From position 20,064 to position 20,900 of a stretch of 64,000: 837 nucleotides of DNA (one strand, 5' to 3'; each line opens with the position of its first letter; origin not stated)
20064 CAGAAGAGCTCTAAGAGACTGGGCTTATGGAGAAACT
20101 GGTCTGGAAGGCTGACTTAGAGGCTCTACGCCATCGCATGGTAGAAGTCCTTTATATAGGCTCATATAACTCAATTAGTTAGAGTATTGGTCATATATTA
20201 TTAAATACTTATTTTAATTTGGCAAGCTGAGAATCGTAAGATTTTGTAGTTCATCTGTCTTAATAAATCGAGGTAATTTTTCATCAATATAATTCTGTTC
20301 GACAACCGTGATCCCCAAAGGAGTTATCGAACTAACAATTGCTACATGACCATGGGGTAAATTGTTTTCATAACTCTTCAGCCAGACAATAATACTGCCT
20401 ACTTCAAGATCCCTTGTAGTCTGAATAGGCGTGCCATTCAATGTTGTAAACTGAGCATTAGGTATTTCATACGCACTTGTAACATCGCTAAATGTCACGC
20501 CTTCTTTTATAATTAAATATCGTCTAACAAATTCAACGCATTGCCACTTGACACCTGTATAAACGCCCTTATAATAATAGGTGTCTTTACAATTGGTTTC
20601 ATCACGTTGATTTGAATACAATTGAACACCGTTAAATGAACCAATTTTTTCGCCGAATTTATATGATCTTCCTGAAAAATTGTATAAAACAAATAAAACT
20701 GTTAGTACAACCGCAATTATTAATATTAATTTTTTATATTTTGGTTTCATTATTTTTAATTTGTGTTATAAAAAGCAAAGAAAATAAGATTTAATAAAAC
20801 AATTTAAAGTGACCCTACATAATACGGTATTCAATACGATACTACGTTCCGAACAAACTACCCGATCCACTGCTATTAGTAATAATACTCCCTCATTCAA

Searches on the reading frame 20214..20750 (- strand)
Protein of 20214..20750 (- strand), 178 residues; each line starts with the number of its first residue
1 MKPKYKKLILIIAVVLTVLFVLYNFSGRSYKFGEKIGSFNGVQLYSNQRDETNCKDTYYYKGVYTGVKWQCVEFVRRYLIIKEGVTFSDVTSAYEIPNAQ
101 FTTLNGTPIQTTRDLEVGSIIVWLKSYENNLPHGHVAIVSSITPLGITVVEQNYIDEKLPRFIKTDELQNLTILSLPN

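Call 9: search_protein_families(library=pfam, proteins=[window:20214-20750:-], max_evalue=0.001)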
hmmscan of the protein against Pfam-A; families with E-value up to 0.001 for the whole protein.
window:20214-20750:- (178 aa): 1 family
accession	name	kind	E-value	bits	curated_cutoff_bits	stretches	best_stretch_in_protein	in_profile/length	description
PF05257.22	CHAP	-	6.3e-11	43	26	1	64-153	3-81/81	CHAP domain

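Call 34: find_homologous_proteins(query=window:20214-20750:-, max_evalue=0.00001)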
Query window:20214-20750:- (178 aa): 133 proteins with E <= 0.00001 among 189 candidates; the best 120 are listed.
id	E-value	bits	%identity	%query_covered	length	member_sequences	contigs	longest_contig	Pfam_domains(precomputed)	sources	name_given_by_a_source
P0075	8.2e-114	395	100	100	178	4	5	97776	PF05257.23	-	-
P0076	4.6e-80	285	72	99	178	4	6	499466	PF05257.23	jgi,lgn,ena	jgi:hypothetical protein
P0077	1.1e-74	268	71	88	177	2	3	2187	PF05257.23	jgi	jgi:glutathionylspermidine amidase/synthetase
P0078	9.4e-73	261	71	88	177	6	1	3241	PF05257.23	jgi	jgi:glutathionylspermidine amidase/synthetase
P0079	3.4e-72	260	70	88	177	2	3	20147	PF05257.23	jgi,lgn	-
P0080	6.7e-72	259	70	88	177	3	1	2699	PF05257.23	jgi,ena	-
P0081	8.0e-72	258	69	88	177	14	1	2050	PF05257.23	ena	-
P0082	2.3e-71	257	71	88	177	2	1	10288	PF05257.23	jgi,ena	jgi:glutathionylspermidine amidase/synthetase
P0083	1.7e-70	254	69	88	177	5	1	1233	PF05257.23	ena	-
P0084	1.8e-69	251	68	87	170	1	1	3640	PF05257.23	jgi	-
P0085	4.7e-69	249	69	87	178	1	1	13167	PF05257.23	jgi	jgi:hypothetical protein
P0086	9.0e-69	248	65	88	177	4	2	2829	PF05257.23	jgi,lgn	jgi:glutathionylspermidine amidase/synthetase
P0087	4.9e-68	246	65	87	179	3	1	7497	PF05257.23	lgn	-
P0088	2.2e-67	244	65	87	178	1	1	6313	PF05257.23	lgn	-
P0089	2.1e-66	241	64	88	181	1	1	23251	PF05257.23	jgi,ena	jgi:glutathionylspermidine amidase/synthetase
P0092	2.8e-65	237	61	98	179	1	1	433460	PF05257.23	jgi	-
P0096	2.2e-64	234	67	83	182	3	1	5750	PF05257.23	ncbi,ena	-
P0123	1.8e-57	212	53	96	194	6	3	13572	PF05257.23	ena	-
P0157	1.6e-45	173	48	98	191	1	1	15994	PF05257.23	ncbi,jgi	jgi:hypothetical protein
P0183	1.0e-43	167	55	82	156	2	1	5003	PF05257.23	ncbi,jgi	jgi:hypothetical protein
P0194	1.6e-40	156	53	82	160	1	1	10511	PF05257.23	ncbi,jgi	jgi:hypothetical protein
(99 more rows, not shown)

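Call 35: find_encoding_contigs(protein=P0076, flank=10000, max_places=4)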
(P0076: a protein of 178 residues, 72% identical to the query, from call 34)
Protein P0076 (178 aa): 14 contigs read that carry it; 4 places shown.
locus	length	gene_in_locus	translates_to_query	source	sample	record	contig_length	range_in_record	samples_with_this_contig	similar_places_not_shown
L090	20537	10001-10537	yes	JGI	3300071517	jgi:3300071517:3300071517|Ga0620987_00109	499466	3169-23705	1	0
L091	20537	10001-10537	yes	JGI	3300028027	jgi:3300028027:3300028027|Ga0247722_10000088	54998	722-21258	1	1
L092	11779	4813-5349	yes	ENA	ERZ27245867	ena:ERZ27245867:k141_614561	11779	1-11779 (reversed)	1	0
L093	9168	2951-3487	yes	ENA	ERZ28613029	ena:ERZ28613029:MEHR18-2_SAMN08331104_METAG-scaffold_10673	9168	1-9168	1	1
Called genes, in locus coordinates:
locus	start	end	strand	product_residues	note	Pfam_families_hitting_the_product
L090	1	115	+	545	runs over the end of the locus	-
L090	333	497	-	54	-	-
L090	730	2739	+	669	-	-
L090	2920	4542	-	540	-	PF00743:FMO-like, PF07992:Pyr_redox_2, PF13738:Pyr_redox_3, PF13434:Lys_Orn_oxgnase (faint)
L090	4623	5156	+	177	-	-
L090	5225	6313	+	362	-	PF00487:FA_desaturase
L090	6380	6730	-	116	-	PF05670:NFACT-R_1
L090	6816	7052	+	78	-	-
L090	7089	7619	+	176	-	PF19141:DUF5824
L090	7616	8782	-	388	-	-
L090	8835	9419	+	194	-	PF00186:DHFR_1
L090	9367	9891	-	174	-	PF02201:SWIB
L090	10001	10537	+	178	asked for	PF05257:CHAP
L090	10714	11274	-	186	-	PF00313:CSD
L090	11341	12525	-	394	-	PF00487:FA_desaturase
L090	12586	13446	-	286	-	PF00069:Pkinase, PF07714:PK_Tyr_Ser-Thr, PF03109:ABC1 (faint), PF17667:Pkinase_fungal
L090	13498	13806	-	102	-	PF19058:DUF5754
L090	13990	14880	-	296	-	PF02493:MORN (faint)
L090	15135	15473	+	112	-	-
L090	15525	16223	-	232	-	-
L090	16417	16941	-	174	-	-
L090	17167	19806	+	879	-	PF04851:ResIII, PF00270:DEAD, PF22527:DEXQc_Suv3, PF00271:Helicase_C (weak), PF08148:DSHCT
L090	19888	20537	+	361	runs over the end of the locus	PF00120:Gln-synt_C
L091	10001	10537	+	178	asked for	PF05257:CHAP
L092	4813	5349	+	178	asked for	PF05257:CHAP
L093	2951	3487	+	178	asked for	PF05257:CHAP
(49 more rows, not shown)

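Call 36: find_encoding_contigs(protein=P0075, flank=10000, max_places=6)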
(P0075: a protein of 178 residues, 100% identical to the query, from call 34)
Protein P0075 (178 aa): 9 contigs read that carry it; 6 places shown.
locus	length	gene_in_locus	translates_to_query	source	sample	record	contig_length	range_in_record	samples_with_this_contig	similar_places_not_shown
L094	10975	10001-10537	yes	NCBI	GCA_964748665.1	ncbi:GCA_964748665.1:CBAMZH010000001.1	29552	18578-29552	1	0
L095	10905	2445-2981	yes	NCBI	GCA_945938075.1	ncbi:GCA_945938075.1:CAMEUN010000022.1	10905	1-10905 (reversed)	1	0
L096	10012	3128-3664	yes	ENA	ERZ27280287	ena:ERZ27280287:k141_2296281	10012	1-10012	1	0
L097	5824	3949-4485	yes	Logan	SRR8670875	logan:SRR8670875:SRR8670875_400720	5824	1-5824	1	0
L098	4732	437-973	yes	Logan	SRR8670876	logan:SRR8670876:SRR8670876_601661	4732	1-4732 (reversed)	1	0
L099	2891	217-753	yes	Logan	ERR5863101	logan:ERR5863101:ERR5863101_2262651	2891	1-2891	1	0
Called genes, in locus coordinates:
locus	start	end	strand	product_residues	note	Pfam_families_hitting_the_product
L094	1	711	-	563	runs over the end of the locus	PF00575:S1 (weak), PF13509:S1_2 (faint), PF23459:S1_RRP5 (faint), PF00575:S1, PF21710:Spt6_S1 (faint), PF00575:S1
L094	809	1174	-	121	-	PF01242:PTPS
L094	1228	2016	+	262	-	PF00696:AA_kinase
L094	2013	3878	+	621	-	-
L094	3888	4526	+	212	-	PF00834:Ribul_P_3_epim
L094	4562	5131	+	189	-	PF08207:EFP_N, PF01132:EFP, PF09285:Elong-fact-P_C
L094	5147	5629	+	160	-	PF00364:Biotin_lipoyl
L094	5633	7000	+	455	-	PF00289:Biotin_carb_N, PF02786:CPSase_L_D2, PF02222:ATP-grasp (weak), PF07478:Dala_Dala_lig_C, PF08443:RimK (faint), PF02785:Biotin_carb_C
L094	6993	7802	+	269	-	PF01040:UbiA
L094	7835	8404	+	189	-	PF02441:Flavoprotein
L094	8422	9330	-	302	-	PF02588:YitT_membrane, PF10035:DUF2179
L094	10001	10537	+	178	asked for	PF05257:CHAP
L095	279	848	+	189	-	PF02441:Flavoprotein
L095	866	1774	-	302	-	PF02588:YitT_membrane, PF10035:DUF2179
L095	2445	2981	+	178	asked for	PF05257:CHAP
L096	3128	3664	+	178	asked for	PF05257:CHAP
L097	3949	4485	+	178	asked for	PF05257:CHAP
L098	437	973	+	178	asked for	PF05257:CHAP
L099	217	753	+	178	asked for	PF05257:CHAP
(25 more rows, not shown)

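Call 38: search_protein_families(library=pfam, proteins=[L090:7089-7619:+, L090:13498-13806:-, L090:730-2739:+, L090:7616-8782:-, L090:15525-16223:-, L090:16417-16941:-, L090:4623-5156:+], max_evalue=0.01)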
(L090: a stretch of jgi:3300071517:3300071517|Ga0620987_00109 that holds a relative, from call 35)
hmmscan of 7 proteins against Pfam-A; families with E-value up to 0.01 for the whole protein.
L090:7089-7619:+ (176 aa): 1 family
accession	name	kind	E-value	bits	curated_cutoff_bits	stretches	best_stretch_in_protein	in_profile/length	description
PF19141.5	DUF5824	-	3.7e-15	56.6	25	1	15-134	1-117/127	Family of unknown function (DUF5824)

L090:13498-13806:- (102 aa): 2 families
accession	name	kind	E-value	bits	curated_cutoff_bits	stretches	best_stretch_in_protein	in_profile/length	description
PF19058.5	DUF5754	-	6.5e-21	74.6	27.4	1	35-79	5-49/49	Family of unknown function (DUF5754)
PF19846.4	DUF6321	-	0.0054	17.8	28.5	1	30-98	3-67/72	Domain of unknown function (DUF6321)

L090:730-2739:+ (669 aa): 0 families

L090:7616-8782:- (388 aa): 1 family
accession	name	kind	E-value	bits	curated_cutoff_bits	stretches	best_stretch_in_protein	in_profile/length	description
PF10364.14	NKWYS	-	0.001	19.4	25.1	1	208-254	93-139/139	Putative capsular polysaccharide synthesis protein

L090:15525-16223:- (232 aa): 2 families
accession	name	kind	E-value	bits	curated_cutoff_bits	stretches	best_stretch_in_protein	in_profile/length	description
PF13639.12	zf-RING_2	-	9.5e-05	23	27.3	1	26-75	2-44/44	Ring finger domain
PF14570.12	zf-RING_4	-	0.0088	16.3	27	0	27-78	1-47/48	RING/Ubox like zinc-binding domain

L090:16417-16941:- (174 aa): 0 families

L090:4623-5156:+ (177 aa): 1 family
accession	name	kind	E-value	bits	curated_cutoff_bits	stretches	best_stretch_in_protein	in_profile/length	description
PF18899.5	DUF5655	-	0.0051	17.3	24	1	26-64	11-49/109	Domain of unknown function (DUF5655)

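Call 39: find_encoding_contigs(protein=P0092, flank=10000, max_places=2)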
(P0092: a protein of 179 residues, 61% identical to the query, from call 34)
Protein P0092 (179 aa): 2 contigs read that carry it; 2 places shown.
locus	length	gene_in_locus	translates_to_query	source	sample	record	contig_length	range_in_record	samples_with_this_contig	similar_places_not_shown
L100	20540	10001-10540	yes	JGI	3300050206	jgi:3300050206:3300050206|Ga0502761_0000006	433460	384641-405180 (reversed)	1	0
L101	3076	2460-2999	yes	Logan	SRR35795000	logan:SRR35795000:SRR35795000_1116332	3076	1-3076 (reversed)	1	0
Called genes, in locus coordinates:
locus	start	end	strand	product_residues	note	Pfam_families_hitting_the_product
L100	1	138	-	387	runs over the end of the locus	-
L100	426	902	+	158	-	-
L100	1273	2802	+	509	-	-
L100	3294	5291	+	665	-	-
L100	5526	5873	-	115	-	PF05670:NFACT-R_1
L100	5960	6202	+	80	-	-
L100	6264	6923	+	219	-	-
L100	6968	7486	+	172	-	PF19141:DUF5824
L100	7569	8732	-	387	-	-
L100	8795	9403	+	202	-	PF00186:DHFR_1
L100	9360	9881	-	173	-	PF02201:SWIB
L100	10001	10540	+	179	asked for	PF05257:CHAP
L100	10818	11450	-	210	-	PF00313:CSD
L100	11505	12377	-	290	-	PF00069:Pkinase, PF03109:ABC1 (faint), PF07714:PK_Tyr_Ser-Thr, PF17667:Pkinase_fungal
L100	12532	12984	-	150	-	PF02493:MORN (weak)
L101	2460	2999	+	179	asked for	PF05257:CHAP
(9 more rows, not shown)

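Call 40: find_encoding_contigs(protein=P0123, flank=10000, max_places=3)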
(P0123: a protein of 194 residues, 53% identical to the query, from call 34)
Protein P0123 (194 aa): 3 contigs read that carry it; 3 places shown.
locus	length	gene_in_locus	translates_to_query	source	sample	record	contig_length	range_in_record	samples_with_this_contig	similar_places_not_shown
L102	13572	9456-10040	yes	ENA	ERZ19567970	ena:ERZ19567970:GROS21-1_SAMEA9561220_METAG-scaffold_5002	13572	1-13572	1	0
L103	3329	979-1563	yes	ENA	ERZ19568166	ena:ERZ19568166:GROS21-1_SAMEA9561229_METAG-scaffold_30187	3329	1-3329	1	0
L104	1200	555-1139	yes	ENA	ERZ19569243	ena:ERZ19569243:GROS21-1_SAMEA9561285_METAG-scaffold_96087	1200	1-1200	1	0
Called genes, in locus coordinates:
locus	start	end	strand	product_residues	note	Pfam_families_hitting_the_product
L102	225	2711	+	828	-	-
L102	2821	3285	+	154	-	-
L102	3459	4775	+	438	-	-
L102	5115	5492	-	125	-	PF05670:NFACT-R_1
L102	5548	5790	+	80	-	-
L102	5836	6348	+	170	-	PF19141:DUF5824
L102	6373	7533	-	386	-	-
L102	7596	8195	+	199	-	PF00186:DHFR_1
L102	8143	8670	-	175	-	PF02201:SWIB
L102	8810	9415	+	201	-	-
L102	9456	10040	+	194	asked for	PF05257:CHAP (weak)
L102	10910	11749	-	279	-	PF00069:Pkinase, PF03109:ABC1 (faint), PF07714:PK_Tyr_Ser-Thr, PF01636:APH (faint), PF17667:Pkinase_fungal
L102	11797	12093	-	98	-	PF19058:DUF5754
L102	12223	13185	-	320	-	-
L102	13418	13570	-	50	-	?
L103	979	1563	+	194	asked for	PF05257:CHAP (weak)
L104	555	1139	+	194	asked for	PF05257:CHAP (weak)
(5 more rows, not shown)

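Call 48: find_related_loci(query=window:20214-20750:-, collection=viral_contigs, flank=5000)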
Query window:20214-20750:- (178 aa) in viral_contigs; peptide patterns used: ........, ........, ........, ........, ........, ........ (x = any residue, [..] = any of these).
8 stretches matched a pattern, but none encodes a relative of the query by tblastn (E <= 1e-3).

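Call 50: find_related_loci(query=A1, collection=viral_contigs, flank=6000)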
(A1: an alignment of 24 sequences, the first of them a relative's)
Query A1 (178 aa) in viral_contigs; peptide patterns used: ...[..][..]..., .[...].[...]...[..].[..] (x = any residue, [..] = any of these).
66 stretches matched a pattern; 48 encode a relative of the query (tblastn E <= 1e-3); 48 distinct loci.
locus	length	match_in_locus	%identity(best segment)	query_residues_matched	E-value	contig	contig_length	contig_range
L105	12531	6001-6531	72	1-177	4e-78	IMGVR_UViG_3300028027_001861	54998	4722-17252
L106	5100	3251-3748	53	8-174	4e-56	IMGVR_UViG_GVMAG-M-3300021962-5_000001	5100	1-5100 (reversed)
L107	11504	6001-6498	51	12-177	2e-53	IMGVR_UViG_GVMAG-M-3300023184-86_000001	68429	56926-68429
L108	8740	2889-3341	56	34-176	2e-52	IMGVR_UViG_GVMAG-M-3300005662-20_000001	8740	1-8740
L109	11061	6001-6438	55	32-176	7e-51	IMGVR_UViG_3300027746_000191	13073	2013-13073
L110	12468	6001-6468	54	29-176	5e-50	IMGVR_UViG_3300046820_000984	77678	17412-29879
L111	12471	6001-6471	54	29-176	3e-49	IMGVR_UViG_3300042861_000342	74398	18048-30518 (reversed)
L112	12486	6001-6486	52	28-176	2e-49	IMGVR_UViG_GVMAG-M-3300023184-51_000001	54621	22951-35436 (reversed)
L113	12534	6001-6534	49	2-176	6e-48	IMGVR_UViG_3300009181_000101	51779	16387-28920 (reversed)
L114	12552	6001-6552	48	2-176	1e-44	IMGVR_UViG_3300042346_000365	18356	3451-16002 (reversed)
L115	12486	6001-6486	52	28-176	4e-49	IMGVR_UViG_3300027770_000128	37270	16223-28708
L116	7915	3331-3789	33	32-158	2e-22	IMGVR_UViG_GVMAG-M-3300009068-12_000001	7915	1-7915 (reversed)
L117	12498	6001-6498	32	8-158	5e-20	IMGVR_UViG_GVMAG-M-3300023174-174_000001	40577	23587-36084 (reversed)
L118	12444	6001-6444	32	31-161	2e-17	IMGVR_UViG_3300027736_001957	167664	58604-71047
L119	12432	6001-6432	31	31-157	6e-17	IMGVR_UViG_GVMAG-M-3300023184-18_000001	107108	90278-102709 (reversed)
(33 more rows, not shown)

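Call 51: list_cluster_members(proteins=[P0096, P0157, P0183, P0194])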
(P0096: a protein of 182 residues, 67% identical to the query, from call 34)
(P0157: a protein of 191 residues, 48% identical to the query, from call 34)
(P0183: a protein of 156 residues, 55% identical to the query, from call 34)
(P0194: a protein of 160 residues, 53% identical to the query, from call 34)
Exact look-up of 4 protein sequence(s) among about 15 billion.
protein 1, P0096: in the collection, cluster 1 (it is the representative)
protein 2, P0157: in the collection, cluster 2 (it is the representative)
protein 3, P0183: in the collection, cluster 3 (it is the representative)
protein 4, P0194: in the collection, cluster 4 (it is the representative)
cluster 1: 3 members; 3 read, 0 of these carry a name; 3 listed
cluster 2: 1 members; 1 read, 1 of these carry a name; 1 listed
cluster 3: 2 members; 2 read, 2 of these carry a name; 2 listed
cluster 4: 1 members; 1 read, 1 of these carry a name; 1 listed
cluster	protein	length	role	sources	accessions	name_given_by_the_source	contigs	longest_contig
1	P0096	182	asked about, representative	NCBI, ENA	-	-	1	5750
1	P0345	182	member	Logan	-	-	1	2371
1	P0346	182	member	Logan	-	-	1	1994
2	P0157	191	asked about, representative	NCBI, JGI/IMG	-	hypothetical protein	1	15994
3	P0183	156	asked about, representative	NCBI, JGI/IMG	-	hypothetical protein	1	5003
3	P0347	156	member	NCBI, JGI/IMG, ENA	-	hypothetical protein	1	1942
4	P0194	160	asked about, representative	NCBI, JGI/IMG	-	hypothetical protein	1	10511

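Call 58: search_solved_structures(query=A1, max_evalue=0.01)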
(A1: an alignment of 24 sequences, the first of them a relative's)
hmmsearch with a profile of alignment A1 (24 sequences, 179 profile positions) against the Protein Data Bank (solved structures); distinct sequences matched with E-value up to 0.01: 6.
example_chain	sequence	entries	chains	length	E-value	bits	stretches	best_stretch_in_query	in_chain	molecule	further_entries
3a2z_A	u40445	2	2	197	2.2e-18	69.5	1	48-158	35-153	Bifunctional glutathionylspermidine synthetase/amidase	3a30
2io7_A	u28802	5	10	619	3.2e-17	65.7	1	49-158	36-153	Bifunctional glutathionylspermidine synthetase/amidase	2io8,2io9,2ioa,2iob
3a2y_A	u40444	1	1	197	1e-16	64.1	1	48-158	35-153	Bifunctional glutathionylspermidine synthetase/amidase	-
3o98_A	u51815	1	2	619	1.4e-15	60.3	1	49-158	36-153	Bifunctional glutathionylspermidine synthetase/amidase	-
2vob_A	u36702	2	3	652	2.4e-13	53.1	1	42-158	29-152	TRYPANOTHIONE SYNTHETASE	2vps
2vpm_A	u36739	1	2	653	2.4e-13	53.1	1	42-158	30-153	TRYPANOTHIONE SYNTHETASE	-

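Call 64: predict_structure(alignment_id=A1)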
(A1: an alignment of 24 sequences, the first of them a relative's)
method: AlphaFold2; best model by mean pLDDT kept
length: 178 residues; sequences in the alignment: 24
mean_pLDDT: 79.3   pTM: 0.69
mean pLDDT of the five models: 79.3, 77.9, 76.3, 76.0, 71.5
residues with pLDDT >= 90: 61; 70-90: 65; 50-70: 46; < 50: 6
segments of 3 or more residues with pLDDT < 50: 26-30
pLDDT, mean of each block of 10 residues (from residue 1): 79 86 54 73 72 56 58 90 91 89 94 95 69 84 95 67 88 89
secondary structure, 60 per line:
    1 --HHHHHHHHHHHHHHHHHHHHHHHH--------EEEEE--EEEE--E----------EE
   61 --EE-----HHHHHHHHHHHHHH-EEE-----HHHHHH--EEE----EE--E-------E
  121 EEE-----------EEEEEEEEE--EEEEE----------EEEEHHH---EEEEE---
elements in order: H3-26 E35-39 E42-45 H70-83 E85-87 H93-98 E101-103 E120-123 E135-143 E146-150 E161-164 E171-175

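Call 67: fold_search(model_id=the predicted structure, library=viral)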
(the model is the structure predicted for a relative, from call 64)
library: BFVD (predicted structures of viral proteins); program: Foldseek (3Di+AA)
matches with E <= 10: 1340; with E <= 0.001: 1
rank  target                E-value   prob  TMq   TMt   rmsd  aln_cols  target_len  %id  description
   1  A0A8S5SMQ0            6.3e-04  1.00  0.40  0.26   6.8       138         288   17  Lysin [Siphoviridae sp. ct2KB1]
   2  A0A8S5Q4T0            1.1e-03  1.00  0.45  0.33   7.8       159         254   18  CHAP domain protein [Podoviridae sp. ctza028]
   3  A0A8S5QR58            1.2e-03  1.00  0.45  0.14   8.1       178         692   15  D-alanyl-glycyl endopeptidase [Siphoviridae sp. ctE6L85]
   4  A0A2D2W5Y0            1.3e-03  1.00  0.40  0.47   6.3       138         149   22  (no name in the UniProt tables at hand)
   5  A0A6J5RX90            2.3e-03  1.00  0.39  0.34   6.8       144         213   18  CHAP domain containing protein [uncultured Caudovirales phage]
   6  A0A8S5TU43            2.5e-03  0.99  0.38  0.30  12.5       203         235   13  N acetylmuramidase [Siphoviridae sp. ctWT735]
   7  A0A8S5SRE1            2.8e-03  1.00  0.28  0.14   3.8        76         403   22  CHAP domain protein [Podoviridae sp. ctCi71]
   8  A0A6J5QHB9            3.3e-03  1.00  0.43  0.27   4.7       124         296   22  CHAP domain containing protein [uncultured Caudovirales phage]
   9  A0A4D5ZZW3            3.3e-03  1.00  0.42  0.34   5.5       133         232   20  (no name in the UniProt tables at hand)
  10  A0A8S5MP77            4.8e-03  1.00  0.42  0.37   4.8       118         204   21  CHAP domain protein [Podoviridae sp. ctoqT5]
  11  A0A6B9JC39            4.8e-03  0.94  0.30  0.29  16.1       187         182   14  Protease [Arthrobacter phage DrYang]
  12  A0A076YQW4            5.4e-03  1.00  0.32  0.16   3.1        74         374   16  TmpD [Staphylococcus phage P108]
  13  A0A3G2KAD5            5.7e-03  0.99  0.37  0.34   7.7       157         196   16  Lysin A [Arthrobacter phage Noely]
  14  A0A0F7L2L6            6.8e-03  0.96  0.36  0.40  19.5       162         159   15  Uncharacterized protein [uncultured marine virus]
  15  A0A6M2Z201            8.2e-03  0.99  0.38  0.29   6.7       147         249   16  (no name in the UniProt tables at hand)
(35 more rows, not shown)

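Call 71: find_encoding_contigs(protein=P0079, flank=8000, max_places=2)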
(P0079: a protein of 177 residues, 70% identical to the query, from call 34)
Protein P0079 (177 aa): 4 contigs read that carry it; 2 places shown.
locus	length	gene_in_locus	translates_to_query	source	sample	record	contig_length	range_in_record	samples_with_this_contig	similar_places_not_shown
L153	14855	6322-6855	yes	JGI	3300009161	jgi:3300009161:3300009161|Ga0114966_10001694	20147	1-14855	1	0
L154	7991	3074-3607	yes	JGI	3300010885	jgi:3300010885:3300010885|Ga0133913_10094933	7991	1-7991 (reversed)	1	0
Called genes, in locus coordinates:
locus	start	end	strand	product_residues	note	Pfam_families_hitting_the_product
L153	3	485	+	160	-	?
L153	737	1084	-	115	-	PF05670:NFACT-R_1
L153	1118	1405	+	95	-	-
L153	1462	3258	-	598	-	-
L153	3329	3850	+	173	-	PF19141:DUF5824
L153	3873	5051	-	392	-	-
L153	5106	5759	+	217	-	PF00186:DHFR_1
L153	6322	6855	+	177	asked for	PF05257:CHAP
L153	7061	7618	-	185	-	PF00313:CSD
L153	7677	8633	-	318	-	PF00069:Pkinase, PF03109:ABC1 (faint), PF07714:PK_Tyr_Ser-Thr, PF01636:APH (faint), PF17667:Pkinase_fungal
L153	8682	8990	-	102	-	PF19058:DUF5754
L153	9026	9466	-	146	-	-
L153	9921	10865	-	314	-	PF02493:MORN (faint)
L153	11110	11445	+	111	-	-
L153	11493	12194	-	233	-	-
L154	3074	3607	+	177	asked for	PF05257:CHAP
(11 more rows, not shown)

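Call 72: find_encoding_contigs(protein=P0085, flank=8000, max_places=2)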
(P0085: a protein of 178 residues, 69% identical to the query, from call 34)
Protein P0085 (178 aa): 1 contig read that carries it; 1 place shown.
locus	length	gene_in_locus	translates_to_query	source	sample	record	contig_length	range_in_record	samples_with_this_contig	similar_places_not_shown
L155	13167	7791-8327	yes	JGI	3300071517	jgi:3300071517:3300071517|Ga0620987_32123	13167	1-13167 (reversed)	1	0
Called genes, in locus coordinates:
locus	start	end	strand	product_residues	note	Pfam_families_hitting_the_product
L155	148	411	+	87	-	-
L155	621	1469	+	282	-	PF01697:Glyco_transf_92 (faint)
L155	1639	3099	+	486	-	-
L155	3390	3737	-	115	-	PF05670:NFACT-R_1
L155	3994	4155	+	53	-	-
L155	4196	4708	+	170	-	PF19141:DUF5824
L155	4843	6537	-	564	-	-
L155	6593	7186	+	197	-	PF00186:DHFR_1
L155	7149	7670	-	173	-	PF02201:SWIB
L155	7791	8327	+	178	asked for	PF05257:CHAP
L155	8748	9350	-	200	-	PF00313:CSD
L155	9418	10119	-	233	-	PF00069:Pkinase, PF17667:Pkinase_fungal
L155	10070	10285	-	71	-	-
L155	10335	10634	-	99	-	PF19058:DUF5754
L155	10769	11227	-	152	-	-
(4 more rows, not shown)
